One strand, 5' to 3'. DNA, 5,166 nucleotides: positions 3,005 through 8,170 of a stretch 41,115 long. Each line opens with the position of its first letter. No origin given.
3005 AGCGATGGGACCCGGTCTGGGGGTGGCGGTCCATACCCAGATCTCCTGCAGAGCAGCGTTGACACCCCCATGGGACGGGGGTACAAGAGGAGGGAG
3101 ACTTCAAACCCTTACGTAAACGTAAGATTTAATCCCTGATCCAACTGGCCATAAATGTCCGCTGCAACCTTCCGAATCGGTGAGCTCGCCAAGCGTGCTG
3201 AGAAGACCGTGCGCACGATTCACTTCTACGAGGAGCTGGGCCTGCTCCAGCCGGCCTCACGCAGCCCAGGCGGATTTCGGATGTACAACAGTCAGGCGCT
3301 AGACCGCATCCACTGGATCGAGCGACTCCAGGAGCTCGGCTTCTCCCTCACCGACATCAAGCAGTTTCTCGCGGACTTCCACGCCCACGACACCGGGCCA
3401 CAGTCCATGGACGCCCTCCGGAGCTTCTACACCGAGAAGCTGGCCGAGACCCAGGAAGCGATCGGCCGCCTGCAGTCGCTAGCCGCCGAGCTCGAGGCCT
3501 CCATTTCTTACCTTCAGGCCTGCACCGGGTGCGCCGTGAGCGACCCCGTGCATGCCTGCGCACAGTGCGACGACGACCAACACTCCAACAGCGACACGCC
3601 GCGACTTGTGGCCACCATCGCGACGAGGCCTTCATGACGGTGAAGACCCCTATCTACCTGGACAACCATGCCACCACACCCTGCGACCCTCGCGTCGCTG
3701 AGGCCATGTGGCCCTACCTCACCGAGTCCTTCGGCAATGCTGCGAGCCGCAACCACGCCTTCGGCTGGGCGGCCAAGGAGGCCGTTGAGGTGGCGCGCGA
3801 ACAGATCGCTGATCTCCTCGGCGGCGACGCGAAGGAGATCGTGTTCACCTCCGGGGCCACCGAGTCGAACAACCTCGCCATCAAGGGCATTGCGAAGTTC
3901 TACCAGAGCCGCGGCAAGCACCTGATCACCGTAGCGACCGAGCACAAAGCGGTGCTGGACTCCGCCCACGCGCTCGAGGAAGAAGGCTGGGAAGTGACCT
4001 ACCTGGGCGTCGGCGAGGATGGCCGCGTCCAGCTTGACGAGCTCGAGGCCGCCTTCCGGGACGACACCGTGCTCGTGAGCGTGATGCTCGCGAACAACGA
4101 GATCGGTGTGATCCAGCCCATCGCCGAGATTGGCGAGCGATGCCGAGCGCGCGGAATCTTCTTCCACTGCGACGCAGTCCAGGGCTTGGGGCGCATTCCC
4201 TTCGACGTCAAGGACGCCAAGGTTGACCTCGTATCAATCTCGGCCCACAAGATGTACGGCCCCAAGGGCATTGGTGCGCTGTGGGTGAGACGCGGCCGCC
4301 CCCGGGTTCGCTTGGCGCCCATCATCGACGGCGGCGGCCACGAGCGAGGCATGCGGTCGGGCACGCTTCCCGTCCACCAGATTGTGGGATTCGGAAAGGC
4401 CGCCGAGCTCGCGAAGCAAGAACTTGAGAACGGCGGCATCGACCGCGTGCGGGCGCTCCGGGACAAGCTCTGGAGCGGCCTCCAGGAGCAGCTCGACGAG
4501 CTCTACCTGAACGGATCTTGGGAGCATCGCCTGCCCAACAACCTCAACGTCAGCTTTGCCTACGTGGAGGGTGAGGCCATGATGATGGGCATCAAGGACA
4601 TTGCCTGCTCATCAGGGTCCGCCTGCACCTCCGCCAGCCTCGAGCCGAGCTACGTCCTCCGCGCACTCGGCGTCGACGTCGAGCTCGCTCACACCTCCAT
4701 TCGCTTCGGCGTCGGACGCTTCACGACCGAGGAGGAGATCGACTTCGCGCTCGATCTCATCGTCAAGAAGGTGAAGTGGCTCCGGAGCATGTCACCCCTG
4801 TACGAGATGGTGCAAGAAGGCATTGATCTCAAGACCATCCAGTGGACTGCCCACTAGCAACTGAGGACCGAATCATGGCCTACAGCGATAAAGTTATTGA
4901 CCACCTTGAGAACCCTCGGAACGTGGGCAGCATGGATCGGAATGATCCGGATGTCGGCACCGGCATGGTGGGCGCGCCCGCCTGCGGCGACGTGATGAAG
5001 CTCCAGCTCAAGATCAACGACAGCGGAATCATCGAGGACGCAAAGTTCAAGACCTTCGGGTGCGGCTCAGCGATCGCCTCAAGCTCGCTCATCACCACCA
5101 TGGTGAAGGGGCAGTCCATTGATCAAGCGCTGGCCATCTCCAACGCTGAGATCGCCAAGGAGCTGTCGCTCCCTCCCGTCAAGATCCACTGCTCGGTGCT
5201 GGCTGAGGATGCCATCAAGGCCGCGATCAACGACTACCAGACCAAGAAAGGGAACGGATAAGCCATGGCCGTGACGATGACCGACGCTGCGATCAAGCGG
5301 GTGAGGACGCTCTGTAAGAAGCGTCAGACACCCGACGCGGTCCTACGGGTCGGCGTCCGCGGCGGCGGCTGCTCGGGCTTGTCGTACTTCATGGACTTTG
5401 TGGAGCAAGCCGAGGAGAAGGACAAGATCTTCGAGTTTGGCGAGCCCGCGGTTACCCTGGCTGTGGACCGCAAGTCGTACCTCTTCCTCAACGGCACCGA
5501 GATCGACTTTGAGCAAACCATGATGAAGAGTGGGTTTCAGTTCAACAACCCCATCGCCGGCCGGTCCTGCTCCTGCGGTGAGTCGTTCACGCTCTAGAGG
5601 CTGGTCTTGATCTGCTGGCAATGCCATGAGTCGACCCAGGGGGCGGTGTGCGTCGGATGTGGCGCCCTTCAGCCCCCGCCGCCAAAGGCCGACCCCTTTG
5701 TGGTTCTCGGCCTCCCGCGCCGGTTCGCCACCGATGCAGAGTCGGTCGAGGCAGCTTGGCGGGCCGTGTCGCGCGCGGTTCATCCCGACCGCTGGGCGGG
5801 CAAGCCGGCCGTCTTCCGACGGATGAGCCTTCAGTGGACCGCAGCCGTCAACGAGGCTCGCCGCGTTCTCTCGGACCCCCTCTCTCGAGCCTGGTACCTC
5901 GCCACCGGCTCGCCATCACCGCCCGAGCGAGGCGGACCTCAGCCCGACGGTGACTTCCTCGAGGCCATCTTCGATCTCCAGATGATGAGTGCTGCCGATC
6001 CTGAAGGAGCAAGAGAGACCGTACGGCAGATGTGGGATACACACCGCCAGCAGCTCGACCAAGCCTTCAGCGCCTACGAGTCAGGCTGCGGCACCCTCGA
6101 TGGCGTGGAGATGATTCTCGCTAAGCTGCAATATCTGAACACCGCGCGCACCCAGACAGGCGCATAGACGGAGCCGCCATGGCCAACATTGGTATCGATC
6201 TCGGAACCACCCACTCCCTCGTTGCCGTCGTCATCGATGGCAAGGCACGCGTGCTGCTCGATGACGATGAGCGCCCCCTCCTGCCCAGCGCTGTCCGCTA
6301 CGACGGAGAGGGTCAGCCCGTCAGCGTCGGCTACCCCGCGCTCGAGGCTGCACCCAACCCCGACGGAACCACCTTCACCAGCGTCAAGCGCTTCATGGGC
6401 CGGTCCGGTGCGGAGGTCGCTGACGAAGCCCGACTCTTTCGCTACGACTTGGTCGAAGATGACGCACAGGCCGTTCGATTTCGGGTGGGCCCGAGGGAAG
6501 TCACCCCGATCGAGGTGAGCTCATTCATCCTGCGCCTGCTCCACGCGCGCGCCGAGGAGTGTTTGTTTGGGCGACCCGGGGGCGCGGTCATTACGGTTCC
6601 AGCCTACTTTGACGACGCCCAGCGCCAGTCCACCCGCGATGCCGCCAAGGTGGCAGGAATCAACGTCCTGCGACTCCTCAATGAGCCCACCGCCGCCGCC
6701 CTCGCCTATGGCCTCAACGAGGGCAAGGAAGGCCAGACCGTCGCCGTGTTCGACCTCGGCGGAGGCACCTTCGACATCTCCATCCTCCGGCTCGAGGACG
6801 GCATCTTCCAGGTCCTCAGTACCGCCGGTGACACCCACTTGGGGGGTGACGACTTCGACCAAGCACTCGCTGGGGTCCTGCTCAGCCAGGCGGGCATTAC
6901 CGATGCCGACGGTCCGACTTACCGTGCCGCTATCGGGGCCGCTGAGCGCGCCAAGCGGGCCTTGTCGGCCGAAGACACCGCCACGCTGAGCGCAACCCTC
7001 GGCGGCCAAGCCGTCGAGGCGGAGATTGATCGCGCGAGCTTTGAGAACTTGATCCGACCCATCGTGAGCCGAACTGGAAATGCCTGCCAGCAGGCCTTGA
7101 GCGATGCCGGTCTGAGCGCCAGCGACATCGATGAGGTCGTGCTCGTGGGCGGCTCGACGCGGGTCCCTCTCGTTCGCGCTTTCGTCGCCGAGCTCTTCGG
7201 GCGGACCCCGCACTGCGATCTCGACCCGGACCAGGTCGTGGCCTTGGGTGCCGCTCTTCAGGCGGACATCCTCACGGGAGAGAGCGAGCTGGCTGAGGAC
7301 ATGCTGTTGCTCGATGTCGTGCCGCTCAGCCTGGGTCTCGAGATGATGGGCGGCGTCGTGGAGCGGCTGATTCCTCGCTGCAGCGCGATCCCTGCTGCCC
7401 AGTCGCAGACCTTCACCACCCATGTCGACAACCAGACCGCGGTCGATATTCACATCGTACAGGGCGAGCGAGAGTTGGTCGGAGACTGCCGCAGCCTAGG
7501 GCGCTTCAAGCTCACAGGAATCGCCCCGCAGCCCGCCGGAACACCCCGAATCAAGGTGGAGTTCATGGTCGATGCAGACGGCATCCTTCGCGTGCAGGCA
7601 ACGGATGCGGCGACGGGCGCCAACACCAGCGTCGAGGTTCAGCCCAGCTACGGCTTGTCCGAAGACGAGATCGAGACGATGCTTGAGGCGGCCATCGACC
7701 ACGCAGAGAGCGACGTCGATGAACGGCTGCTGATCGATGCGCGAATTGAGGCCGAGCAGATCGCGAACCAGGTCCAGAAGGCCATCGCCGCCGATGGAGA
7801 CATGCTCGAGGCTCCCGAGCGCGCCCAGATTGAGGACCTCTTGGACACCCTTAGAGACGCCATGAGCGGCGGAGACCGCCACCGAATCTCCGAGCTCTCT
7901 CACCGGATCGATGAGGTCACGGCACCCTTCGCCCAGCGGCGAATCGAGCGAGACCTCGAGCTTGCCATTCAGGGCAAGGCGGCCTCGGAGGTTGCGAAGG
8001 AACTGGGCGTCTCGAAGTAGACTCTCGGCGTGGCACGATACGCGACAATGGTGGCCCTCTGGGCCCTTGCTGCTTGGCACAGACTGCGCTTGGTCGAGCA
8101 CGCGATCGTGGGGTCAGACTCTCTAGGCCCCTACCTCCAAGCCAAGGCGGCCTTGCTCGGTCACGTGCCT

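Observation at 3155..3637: A Cys-rich MerR-family regulator occupies the IscR position at the head of the isc operon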

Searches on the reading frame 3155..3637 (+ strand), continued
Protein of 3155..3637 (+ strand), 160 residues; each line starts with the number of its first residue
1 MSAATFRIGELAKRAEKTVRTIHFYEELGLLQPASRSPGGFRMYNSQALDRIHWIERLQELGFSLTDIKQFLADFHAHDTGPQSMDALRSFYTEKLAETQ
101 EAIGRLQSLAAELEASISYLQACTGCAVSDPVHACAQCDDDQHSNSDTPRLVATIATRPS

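Call 58: find_encoding_contigs(protein=P0174, flank=6000, max_places=3)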
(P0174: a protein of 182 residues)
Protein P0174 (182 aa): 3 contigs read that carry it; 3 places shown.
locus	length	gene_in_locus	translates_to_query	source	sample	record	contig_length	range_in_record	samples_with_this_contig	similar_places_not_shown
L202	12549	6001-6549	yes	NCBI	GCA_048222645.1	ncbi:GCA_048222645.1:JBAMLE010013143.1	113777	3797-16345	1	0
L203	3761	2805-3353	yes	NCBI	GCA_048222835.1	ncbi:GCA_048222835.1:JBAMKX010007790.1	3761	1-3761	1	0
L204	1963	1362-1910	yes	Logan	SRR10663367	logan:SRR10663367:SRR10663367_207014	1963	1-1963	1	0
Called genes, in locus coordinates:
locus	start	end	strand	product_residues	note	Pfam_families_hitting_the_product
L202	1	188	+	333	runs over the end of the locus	PF00135:COesterase, PF20434:BD-FAE, PF07859:Abhydrolase_3, PF00326:Peptidase_S9 (weak)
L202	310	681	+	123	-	PF04379:DUF525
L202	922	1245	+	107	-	PF01491:Frataxin_Cyay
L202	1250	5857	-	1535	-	PF13176:TPR_7 (faint), PF13181:TPR_8 (faint), PF13174:TPR_6 (faint), PF23914:TPR_CcmH_CycH (faint), PF13428:TPR_14 (weak), PF14559:TPR_19 (weak)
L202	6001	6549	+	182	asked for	PF00376:MerR, PF13411:MerR_1, PF09278:MerR-DNA-bind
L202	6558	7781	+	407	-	PF00266:Aminotran_5, PF00155:Aminotran_1_2, PF01041:DegT_DnrJ_EryC1 (weak)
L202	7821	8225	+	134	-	PF01592:NifU_N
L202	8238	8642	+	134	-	PF01521:Fe-S_biosyn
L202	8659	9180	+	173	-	PF00226:DnaJ (weak), PF07743:HSCB_C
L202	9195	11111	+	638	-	PF00012:HSP70, PF06723:MreB_Mbl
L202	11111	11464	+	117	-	PF00111:Fer2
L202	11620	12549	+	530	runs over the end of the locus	PF01636:APH (faint), PF00069:Pkinase, PF07714:PK_Tyr_Ser-Thr, PF03109:ABC1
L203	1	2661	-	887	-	?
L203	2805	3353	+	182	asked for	PF00376:MerR, PF13411:MerR_1, PF09278:MerR-DNA-bind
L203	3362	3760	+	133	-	?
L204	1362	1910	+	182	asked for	PF00376:MerR, PF13411:MerR_1, PF09278:MerR-DNA-bind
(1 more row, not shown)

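Call 59: find_encoding_contigs(protein=P0180, flank=6000, max_places=3)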
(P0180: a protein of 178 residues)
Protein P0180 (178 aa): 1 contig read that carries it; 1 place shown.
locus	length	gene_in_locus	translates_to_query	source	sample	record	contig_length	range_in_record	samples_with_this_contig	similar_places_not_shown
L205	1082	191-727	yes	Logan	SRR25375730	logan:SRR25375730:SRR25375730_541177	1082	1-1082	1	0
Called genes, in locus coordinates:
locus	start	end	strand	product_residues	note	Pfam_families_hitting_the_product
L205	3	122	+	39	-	?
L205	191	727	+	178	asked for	PF13411:MerR_1, PF00376:MerR (weak), PF09278:MerR-DNA-bind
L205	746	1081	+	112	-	?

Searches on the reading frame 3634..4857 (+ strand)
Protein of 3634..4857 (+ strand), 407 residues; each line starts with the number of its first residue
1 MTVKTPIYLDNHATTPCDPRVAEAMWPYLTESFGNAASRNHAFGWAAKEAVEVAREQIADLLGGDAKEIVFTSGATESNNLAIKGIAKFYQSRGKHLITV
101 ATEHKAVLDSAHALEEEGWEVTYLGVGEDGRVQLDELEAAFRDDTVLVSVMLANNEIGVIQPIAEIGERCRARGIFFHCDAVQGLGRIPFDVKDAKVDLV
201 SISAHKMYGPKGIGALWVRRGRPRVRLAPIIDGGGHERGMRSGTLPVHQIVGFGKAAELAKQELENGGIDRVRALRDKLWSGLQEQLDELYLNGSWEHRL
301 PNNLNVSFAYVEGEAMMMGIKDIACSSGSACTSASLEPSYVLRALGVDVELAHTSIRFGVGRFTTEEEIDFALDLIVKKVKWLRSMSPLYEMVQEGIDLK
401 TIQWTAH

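Call 3: search_protein_families(library=pfam, proteins=[window:3634-4857:+], max_evalue=0.01)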
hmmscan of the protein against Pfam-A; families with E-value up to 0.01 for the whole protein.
window:3634-4857:+ (407 aa): 2 families
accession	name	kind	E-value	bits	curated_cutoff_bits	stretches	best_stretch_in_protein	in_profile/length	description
PF00266.25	Aminotran_5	-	2.4e-81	274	21.5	1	7-370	1-369/371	Aminotransferase class-V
PF01212.27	Beta_elim_lyase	-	5.2e-06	26.4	27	1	48-181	31-169/288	Beta-eliminating lyase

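Call 4: search_protein_families(library=ncbifam, proteins=[window:3634-4857:+], max_evalue=0.01)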
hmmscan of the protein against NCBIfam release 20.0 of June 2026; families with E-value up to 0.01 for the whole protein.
window:3634-4857:+ (407 aa): 29 families (the best 25 are shown)
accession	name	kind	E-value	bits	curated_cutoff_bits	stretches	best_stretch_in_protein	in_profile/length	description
NF010611.0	PRK14012.1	equivalog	7.7e-206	683.8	548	1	2-407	2-406/406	IscS subfamily cysteine desulfurase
TIGR02006.1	IscS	equivalog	9.6e-198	657.1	643.2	1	3-407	1-402/402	IscS subfamily cysteine desulfurase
TIGR03402.1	FeS_nifS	equivalog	5.3e-144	479.7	530.75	1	7-389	1-379/379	cysteine desulfurase NifS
TIGR03235.1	DNA_S_dndA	equivalog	3.4e-138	460.7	480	1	8-359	1-352/353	cysteine desulfurase DndA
TIGR03403.1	nifS_epsilon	equivalog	2e-111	372.5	587.7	1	7-387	1-380/382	NifS family cysteine desulfurase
NF002806.0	PRK02948.1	subfamily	1.5e-91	307.2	304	1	7-375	2-367/381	IscS subfamily cysteine desulfurase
TIGR01977.1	am_tr_V_EF2568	hypoth_equivalog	2.2e-45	155.3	377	1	7-235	1-226/376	cysteine desulfurase family protein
TIGR01979.1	sufS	subfamily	7e-43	147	475.1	1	5-332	18-362/403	SufS family cysteine desulfurase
NF041166.1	f2_encap_cargo1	exception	2.5e-30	106.2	800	1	6-221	246-463/623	family 2A encapsulin nanocompartment cargo protein cysteine desulfurase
NF040779.1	Sec_lyase_SclA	exception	4.7e-30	104.8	525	1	7-235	1-227/378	selenocysteine lyase SclA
TIGR01976.1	am_tr_V_VC1184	hypoth_equivalog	1.8e-27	96.7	352.35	1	6-253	19-268/401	cysteine desulfurase-like protein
NF006791.0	PRK09295.1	equivalog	2.8e-25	89.3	661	1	7-222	25-242/406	cysteine desulfurase SufS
NF008126.0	PRK10874.1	equivalog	1.6e-23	83.5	607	1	6-220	20-236/401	cysteine desulfurase CsdA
TIGR03392.1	FeS_syn_CsdA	equivalog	1e-21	77.6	493.6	1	6-219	17-232/398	cysteine desulfurase CsdA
TIGR04343.1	egtE_PLP_lyase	equivalog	3.7e-21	75.3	400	1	46-253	51-246/370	ergothioneine biosynthesis PLP-dependent enzyme EgtE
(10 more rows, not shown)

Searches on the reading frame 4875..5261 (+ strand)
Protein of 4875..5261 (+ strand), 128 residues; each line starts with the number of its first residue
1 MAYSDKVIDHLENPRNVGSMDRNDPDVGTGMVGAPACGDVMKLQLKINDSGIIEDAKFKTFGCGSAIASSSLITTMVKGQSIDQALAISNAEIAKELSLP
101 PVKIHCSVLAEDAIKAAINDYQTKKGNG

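Call 3: search_protein_families(library=pfam, proteins=[window:4875-5261:+], max_evalue=0.01)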
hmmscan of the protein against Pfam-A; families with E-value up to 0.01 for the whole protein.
window:4875-5261:+ (128 aa): 1 family
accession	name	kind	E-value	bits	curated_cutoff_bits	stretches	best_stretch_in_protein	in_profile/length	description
PF01592.21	NifU_N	-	3.9e-53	179.4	22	1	2-125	1-124/127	NifU-like N terminal domain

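Call 4: search_protein_families(library=ncbifam, proteins=[window:4875-5261:+], max_evalue=0.01)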
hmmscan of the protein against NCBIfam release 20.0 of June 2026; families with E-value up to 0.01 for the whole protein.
window:4875-5261:+ (128 aa): 4 families
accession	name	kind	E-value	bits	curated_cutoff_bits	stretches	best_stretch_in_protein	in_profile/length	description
TIGR01999.1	iscU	equivalog_domain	1.4e-66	222.2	192.4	1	3-125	1-123/124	Fe-S cluster assembly scaffold IscU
TIGR03419.1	NifU_clost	equivalog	2.5e-48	163.5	187.9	1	3-125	1-120/121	Fe-S cluster assembly scaffold protein NifU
TIGR02000.1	NifU_proper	equivalog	1.6e-39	136.1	273.3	1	2-123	3-123/290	Fe-S cluster assembly protein NifU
TIGR01994.1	SUF_scaf_2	equivalog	9.8e-18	64.5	92.5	1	3-90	5-88/137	Fe-S cluster assembly sulfur transfer protein SufU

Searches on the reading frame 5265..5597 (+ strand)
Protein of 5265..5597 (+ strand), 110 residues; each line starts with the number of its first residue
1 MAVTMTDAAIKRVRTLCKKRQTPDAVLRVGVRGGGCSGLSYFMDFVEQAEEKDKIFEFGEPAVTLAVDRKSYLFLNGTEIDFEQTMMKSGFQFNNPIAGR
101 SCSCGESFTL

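Call 3: search_protein_families(library=pfam, proteins=[window:5265-5597:+], max_evalue=0.01)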
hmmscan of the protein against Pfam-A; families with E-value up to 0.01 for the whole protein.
window:5265-5597:+ (110 aa): 1 family
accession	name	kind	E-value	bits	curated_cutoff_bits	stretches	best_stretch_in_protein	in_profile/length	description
PF01521.26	Fe-S_biosyn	-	3.3e-18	66.3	26.3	1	1-105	1-109/110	Iron-sulphur cluster biosynthesis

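Call 4: search_protein_families(library=ncbifam, proteins=[window:5265-5597:+], max_evalue=0.01)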
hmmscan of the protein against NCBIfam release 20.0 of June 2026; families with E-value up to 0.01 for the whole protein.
window:5265-5597:+ (110 aa): 10 families
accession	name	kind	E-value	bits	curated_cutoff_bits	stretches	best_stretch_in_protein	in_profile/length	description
TIGR00049.1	TIGR00049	subfamily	1.7e-34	118.2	58.8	1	3-109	1-105/106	iron-sulfur cluster assembly accessory protein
TIGR01997.1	sufA_proteo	equivalog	6.4e-30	103.5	136.2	1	3-110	3-107/107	Fe-S cluster assembly scaffold SufA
TIGR02011.1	IscA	equivalog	2.8e-28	98.2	150.6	1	3-109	1-104/105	iron-sulfur cluster assembly protein IscA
NF007049.0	PRK09502.1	equivalog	2.1e-26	92.2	181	1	1-109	1-106/107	iron-sulfur cluster assembly protein IscA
NF010147.0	PRK13623.1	equivalog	1.6e-25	89.5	117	1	2-109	9-114/115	iron-sulfur cluster insertion protein ErpA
NF007050.0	PRK09504.1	equivalog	5.7e-23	81.3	161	1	3-109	18-121/122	Fe-S cluster assembly scaffold SufA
NF038090.1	IscA_HesB_Se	subfamily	6.2e-09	36.1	85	1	3-104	2-101/101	IscA/HesB family protein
TIGR03341.1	YhgI_GntY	equivalog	2.4e-05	24.2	269.35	1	3-97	1-94/190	Fe-S biogenesis protein NfuA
TIGR01911.1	HesB_rel_seleno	subfamily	0.00018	22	66.35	1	3-91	4-89/92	HesB-like protein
NF008392.0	PRK11190.1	equivalog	0.0026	17.7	268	1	3-97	2-95/192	Fe-S biogenesis protein NfuA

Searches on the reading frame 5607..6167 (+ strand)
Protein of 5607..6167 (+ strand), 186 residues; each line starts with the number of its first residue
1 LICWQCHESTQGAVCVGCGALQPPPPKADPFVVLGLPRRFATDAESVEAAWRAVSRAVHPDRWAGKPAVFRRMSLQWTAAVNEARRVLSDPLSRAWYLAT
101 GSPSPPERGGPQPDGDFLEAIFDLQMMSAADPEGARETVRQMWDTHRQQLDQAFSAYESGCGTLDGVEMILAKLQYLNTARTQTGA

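Call 3: search_protein_families(library=pfam, proteins=[window:5607-6167:+], max_evalue=0.01)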
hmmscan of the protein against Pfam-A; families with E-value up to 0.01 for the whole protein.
window:5607-6167:+ (186 aa): 1 family
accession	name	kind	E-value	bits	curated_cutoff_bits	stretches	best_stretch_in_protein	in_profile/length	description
PF00226.36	DnaJ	-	1.3e-06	28.8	27.8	1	30-97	2-62/63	DnaJ domain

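Call 4: search_protein_families(library=ncbifam, proteins=[window:5607-6167:+], max_evalue=0.01)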
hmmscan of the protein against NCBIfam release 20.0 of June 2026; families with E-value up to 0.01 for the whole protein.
window:5607-6167:+ (186 aa): 9 families
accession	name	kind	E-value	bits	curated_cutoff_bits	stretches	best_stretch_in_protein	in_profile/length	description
NF002935.0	PRK03578.1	equivalog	1.6e-21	77.6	198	1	28-99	6-77/176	Fe-S protein assembly co-chaperone HscB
NF003449.0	PRK05014.1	equivalog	1.6e-13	51.1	189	1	30-98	3-71/172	co-chaperone HscB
NF001420.0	PRK00294.1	equivalog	6.8e-11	42.5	169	1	31-179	7-159/173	co-chaperone HscB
TIGR00714.1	hscB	equivalog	3.4e-06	27.2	46.75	1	41-98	2-57/156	Fe-S protein assembly co-chaperone HscB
TIGR02349.1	DnaJ_bact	equivalog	9.3e-05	22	377.2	1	33-106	5-71/354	molecular chaperone DnaJ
NF010885.0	PRK14292.1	equivalog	0.00012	21.2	585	1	29-110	3-77/371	chaperone protein DnaJ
NF010892.0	PRK14299.1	equivalog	0.00086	18.6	392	1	28-115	4-84/291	chaperone protein DnaJ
NF008035.0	PRK10767.1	subfamily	0.0055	15.8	338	1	30-123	6-97/374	molecular chaperone DnaJ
NF010871.0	PRK14278.1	equivalog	0.0097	14.8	502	0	29-144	4-114/378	molecular chaperone DnaJ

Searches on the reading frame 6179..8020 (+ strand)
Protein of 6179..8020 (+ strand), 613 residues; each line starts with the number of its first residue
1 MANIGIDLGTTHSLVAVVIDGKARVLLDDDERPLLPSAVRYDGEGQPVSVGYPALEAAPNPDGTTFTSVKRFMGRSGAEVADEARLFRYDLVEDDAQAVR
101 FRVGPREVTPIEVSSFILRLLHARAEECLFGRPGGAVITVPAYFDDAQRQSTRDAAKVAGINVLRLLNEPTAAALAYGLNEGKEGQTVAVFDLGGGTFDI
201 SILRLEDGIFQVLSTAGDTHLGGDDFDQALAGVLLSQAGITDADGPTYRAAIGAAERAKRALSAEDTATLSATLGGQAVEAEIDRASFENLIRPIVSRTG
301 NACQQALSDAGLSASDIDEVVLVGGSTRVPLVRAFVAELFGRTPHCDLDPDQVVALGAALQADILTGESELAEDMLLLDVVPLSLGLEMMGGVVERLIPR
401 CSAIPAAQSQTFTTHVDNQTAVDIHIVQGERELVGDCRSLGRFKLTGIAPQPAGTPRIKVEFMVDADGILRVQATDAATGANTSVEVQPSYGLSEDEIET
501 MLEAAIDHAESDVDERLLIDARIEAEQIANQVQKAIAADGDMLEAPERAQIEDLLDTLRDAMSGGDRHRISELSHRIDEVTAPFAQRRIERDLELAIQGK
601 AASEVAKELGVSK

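Call 3: search_protein_families(library=pfam, proteins=[window:6179-8020:+], max_evalue=0.01)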
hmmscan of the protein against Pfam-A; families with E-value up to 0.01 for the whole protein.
window:6179-8020:+ (613 aa): 2 families
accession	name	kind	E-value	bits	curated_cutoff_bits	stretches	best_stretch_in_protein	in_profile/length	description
PF00012.26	HSP70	-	4.7e-180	600.2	20.6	1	4-588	2-597/599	Hsp70 protein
PF06723.19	MreB_Mbl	-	7.9e-15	54.9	27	1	123-360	83-317/327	MreB/Mbl protein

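Call 4: search_protein_families(library=ncbifam, proteins=[window:6179-8020:+], max_evalue=0.01)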
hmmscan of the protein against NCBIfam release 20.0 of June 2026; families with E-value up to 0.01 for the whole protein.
window:6179-8020:+ (613 aa): 15 families
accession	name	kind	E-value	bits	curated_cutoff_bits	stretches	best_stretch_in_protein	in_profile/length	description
NF003520.0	PRK05183.1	subfamily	2.2e-233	776.2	620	1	3-604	21-620/621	Fe-S protein assembly chaperone HscA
TIGR01991.1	HscA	equivalog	9.5e-232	770.7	708.55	1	4-602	2-598/600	Fe-S protein assembly chaperone HscA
NF001413.0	PRK00290.1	equivalog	1.5e-181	605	648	1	4-591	5-597/625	molecular chaperone DnaK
TIGR02350.1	prok_dnaK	equivalog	6.7e-179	596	822.55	1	4-586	3-592/596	molecular chaperone DnaK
NF009946.0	PRK13410.1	equivalog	1.7e-158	528.8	1019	1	4-582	5-595/669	molecular chaperone DnaK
NF009947.0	PRK13411.1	equivalog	2e-154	515.2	1002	1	4-580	5-588/662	molecular chaperone DnaK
NF002399.0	PRK01433.1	equivalog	1.8e-142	476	743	1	4-603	22-592/595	Fe-S protein assembly chaperone HscA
NF008673.0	PRK11678.1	equivalog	1.4e-17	63.7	331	2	252-357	338-440/450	molecular chaperone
NF010539.0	PRK13927.1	subfamily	5.3e-13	48.6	293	1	133-359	99-323/339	rod shape-determining protein MreB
TIGR00904.1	mreB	subfamily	1.1e-12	47.7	365.75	1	131-339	97-303/334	MreB/Mrl family cell shape determining protein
NF011660.0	PRK15080.1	equivalog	3e-12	46.3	182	1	117-232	78-182/277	ethanolamine utilization protein EutJ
TIGR02529.1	EutJ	subfamily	1.7e-09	37.5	152.1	1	118-221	46-143/239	ethanolamine utilization protein EutJ family protein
NF010540.1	PRK13929.1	exception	6.1e-07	28.8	515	1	135-359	100-321/334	rod-share determining protein MreBH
TIGR01312.1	XylB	equivalog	5.3e-06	25.2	380.25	1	313-374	387-447/481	xylulokinase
TIGR01174.1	ftsA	equivalog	0.008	15.3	175.85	0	152-353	163-350/371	cell division protein FtsA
